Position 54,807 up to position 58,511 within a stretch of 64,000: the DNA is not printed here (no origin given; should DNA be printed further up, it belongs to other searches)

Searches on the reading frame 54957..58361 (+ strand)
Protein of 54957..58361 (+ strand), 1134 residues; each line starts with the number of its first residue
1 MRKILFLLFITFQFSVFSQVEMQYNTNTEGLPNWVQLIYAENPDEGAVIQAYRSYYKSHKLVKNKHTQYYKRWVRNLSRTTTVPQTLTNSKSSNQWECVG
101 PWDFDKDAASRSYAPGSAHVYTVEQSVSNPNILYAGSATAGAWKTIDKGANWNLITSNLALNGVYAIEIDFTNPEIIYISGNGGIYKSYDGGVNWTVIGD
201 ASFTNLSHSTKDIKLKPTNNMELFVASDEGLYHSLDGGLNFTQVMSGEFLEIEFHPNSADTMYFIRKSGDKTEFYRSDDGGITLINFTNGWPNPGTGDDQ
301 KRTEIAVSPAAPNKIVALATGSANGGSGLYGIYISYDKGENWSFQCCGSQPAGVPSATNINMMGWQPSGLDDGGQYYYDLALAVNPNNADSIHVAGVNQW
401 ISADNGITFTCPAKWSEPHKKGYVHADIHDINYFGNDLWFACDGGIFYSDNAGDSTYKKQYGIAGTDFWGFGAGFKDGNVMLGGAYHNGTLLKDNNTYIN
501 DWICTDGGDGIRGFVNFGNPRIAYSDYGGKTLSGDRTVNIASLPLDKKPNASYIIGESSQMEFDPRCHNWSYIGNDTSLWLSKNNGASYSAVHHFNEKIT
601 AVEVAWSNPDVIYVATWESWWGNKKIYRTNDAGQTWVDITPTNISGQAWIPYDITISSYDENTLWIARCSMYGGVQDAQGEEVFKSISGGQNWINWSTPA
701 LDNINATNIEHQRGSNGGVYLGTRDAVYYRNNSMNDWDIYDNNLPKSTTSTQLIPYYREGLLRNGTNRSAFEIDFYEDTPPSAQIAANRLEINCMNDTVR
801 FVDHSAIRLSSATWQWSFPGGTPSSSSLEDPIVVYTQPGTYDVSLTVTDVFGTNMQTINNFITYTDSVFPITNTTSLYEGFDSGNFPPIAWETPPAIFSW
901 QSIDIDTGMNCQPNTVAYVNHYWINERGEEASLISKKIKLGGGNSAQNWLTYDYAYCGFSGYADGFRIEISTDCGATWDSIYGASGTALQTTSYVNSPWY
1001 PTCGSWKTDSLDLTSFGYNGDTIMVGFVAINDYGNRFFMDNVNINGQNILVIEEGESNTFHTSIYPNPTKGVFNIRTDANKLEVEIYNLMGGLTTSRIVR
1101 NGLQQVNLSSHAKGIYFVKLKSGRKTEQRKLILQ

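Call 53: search_protein_families(library=pfam, proteins=[window:54957-58361:+], max_evalue=0.00001)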
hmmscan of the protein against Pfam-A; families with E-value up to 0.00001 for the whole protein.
window:54957-58361:+ (1134 aa): 3 families
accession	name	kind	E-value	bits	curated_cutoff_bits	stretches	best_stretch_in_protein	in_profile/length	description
PF18962.6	Por_Secre_tail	-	2.5e-15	57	27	1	1064-1132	1-74/75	Secretion system C-terminal sorting domain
PF00801.26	PKD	-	1.2e-08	35.3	23.5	1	796-858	14-76/80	PKD domain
PF18911.6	PKD_4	-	4.1e-08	33.6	27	1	794-858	15-79/85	PKD domain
